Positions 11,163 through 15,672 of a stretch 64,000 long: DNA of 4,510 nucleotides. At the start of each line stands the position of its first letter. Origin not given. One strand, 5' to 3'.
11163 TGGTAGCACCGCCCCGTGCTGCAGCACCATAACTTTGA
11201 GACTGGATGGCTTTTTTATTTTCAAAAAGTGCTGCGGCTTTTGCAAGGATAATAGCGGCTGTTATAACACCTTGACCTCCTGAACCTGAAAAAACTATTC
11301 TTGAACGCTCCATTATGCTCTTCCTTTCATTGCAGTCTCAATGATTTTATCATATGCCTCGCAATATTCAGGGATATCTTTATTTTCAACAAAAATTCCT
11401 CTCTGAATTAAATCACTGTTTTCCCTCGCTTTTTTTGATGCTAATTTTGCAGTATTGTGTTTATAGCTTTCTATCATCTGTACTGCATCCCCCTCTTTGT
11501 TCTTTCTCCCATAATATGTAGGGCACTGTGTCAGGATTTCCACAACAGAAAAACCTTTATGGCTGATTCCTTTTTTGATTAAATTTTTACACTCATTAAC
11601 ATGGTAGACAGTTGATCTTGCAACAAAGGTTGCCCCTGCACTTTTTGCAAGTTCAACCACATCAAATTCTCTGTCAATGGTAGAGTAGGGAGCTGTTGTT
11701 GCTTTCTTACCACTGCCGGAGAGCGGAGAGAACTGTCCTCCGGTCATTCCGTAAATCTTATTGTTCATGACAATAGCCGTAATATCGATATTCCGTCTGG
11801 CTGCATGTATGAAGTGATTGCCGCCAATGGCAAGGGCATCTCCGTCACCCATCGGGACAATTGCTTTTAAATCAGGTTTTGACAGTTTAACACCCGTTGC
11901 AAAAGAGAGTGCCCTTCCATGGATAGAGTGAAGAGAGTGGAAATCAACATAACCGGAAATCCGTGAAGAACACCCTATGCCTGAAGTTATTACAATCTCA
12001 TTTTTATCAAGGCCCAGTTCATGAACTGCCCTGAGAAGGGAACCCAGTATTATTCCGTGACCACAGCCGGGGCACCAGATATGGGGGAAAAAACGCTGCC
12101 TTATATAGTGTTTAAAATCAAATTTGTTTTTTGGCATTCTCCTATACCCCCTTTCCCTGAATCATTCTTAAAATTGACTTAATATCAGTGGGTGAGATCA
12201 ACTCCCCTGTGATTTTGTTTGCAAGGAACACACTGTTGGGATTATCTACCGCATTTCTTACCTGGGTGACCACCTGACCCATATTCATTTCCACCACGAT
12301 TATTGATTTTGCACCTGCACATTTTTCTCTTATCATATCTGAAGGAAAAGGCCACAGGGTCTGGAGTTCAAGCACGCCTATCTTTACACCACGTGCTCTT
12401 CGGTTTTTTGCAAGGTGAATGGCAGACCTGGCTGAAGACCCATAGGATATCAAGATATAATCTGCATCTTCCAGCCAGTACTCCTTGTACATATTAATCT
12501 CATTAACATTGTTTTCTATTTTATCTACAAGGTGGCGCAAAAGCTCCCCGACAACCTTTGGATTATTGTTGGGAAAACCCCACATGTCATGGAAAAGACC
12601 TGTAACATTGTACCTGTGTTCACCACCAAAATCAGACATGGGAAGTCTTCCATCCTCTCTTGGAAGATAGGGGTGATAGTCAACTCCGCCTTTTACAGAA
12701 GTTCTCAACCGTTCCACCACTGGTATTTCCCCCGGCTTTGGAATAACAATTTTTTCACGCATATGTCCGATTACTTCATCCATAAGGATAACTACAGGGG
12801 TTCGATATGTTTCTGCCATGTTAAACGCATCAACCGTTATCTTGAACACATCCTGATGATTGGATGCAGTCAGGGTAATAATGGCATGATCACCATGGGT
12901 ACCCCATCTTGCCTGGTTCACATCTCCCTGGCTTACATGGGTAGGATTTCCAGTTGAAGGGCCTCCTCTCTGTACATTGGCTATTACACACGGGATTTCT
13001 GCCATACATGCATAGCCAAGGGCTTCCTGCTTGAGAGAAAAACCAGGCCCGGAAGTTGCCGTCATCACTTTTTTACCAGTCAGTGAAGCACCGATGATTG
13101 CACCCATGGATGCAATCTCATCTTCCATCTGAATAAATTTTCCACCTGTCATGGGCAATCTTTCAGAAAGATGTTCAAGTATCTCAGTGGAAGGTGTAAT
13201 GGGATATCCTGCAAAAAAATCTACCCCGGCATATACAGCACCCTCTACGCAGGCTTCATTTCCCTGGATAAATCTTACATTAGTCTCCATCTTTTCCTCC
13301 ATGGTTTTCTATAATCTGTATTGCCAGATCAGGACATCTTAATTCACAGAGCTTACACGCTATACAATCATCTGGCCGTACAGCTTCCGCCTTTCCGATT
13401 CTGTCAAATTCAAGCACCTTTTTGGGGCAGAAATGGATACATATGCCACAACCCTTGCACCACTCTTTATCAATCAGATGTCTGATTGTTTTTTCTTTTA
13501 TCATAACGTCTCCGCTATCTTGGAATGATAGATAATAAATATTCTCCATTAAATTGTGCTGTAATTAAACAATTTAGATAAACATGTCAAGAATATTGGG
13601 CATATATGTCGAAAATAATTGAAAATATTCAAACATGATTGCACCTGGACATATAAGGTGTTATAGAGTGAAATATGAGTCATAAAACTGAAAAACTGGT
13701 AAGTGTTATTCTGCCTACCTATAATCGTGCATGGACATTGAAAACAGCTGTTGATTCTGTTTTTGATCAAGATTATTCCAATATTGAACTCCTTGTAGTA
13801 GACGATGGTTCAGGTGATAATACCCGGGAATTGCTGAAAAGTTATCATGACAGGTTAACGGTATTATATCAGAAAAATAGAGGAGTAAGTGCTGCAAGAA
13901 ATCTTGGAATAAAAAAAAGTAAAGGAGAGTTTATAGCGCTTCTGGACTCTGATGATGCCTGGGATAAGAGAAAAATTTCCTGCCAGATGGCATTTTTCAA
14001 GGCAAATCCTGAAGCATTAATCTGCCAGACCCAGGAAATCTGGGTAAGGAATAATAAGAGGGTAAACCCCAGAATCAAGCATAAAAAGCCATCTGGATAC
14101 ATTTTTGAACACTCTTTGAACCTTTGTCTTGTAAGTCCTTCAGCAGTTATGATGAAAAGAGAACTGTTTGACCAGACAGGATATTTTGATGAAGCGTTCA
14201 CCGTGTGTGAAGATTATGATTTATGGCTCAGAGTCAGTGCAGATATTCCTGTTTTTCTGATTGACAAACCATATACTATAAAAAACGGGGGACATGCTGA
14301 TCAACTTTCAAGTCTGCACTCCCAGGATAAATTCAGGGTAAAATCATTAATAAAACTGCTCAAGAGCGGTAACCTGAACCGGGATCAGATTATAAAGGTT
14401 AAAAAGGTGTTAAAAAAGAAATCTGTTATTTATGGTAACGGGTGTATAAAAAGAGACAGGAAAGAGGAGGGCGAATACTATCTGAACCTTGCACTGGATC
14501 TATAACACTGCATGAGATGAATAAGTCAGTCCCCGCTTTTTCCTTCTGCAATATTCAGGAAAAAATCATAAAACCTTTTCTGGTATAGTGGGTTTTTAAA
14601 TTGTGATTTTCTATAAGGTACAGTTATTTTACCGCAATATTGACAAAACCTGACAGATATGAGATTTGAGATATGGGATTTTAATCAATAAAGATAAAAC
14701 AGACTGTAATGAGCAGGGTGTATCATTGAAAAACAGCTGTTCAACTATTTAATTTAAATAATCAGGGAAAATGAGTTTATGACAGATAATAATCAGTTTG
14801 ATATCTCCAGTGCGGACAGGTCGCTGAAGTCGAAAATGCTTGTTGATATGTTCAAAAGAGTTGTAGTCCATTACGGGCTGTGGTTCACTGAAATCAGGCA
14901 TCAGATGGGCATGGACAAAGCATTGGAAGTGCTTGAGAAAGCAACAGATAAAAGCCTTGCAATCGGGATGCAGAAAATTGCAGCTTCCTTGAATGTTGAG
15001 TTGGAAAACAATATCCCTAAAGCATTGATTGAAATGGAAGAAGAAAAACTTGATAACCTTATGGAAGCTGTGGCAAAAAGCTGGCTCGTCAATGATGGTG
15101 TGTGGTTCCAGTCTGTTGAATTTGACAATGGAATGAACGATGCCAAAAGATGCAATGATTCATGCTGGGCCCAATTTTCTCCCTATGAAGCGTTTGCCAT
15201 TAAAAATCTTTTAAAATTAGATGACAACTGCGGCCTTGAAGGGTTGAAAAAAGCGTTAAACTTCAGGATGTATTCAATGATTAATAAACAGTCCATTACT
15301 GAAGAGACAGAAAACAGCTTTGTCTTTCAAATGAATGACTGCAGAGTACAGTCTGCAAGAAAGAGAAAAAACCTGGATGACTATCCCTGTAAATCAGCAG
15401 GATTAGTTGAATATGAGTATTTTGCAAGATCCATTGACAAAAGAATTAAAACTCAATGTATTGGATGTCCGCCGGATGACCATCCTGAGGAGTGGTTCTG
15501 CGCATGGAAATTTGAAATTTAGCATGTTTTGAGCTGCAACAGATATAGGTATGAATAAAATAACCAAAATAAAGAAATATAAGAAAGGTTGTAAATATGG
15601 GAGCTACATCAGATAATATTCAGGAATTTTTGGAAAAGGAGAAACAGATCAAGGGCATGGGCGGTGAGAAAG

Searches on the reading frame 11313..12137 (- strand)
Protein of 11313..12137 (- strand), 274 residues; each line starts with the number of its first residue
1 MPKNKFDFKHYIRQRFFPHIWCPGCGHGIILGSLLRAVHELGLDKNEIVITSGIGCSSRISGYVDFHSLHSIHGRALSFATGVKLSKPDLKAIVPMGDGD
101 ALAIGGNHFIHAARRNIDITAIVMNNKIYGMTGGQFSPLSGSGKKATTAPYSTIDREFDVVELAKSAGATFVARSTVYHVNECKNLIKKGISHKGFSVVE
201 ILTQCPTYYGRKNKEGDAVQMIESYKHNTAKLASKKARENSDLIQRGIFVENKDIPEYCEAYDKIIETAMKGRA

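Call 62: search_protein_families(library=pfam, proteins=[window:11313-12137:-], max_evalue=0.000001)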
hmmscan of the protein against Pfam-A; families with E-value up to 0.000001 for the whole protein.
window:11313-12137:- (274 aa): 1 family
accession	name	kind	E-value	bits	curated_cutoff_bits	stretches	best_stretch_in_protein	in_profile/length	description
PF02775.26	TPP_enzyme_C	-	4.9e-33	114.5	21.9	1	54-201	2-151/151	Thiamine pyrophosphate enzyme, C-terminal TPP binding domain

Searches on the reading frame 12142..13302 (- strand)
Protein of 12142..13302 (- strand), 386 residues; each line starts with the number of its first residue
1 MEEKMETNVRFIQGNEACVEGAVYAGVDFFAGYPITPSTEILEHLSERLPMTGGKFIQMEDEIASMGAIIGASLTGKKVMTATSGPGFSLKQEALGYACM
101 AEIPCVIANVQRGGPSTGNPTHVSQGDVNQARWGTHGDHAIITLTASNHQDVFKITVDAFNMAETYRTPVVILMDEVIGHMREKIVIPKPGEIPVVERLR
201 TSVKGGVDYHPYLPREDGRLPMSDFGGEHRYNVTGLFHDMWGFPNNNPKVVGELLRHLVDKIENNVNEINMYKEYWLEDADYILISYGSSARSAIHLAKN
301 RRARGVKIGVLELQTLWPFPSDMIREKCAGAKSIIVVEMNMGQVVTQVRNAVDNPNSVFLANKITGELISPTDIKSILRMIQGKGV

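Call 61: search_protein_families(library=pfam, proteins=[window:12142-13302:-], max_evalue=0.000001)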
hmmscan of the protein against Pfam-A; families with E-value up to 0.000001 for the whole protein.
window:12142-13302:- (386 aa): 3 families
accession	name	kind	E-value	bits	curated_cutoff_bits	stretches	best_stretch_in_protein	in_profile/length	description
PF01855.24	POR_N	-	9.7e-64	215.7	27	1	20-199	1-180/231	Pyruvate flavodoxin/ferredoxin oxidoreductase, thiamine diP-bdg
PF17147.9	PFOR_II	-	9.3e-21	74.5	27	1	280-374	1-102/102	Pyruvate:ferredoxin oxidoreductase core domain II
PF02780.25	Transketolase_C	-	2.5e-07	31.1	25.9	1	279-341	9-71/124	Transketolase, C-terminal domain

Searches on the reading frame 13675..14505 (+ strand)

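Call 7: search_protein_families(library=pfam, proteins=[window:13675-14505:+])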
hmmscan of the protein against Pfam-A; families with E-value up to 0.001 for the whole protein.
window:13675-14505:+ (276 aa): 3 families
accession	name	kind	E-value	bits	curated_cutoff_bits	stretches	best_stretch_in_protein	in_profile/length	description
PF00535.33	Glycos_transf_2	-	4.9e-35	121.4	23.3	1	10-167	1-166/168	Glycosyl transferase family 2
PF13641.12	Glyco_tranf_2_3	-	9.4e-18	65.5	27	1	9-188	3-195/230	Glycosyltransferase like family 2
PF10111.15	Glyco_tranf_2_2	-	6.1e-17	62.4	27.3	1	34-203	27-214/276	Glycosyltransferase like family 2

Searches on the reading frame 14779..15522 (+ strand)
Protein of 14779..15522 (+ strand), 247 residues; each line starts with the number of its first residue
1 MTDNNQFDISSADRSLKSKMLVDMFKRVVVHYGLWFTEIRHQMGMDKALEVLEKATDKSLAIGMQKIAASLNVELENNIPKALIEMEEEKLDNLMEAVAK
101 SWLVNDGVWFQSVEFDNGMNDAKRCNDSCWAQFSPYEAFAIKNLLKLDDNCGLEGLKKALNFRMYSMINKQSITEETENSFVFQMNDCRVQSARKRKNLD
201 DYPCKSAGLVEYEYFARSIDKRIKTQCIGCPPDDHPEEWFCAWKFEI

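Call 7: search_protein_families(library=pfam, proteins=[window:14779-15522:+])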
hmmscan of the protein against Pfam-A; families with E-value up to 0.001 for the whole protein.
window:14779-15522:+ (247 aa): 1 family
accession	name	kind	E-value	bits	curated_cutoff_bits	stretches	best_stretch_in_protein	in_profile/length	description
PF19620.4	DUF6125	-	1.6e-71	240.1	27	2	87-246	4-163/164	Family of unknown function (DUF6125)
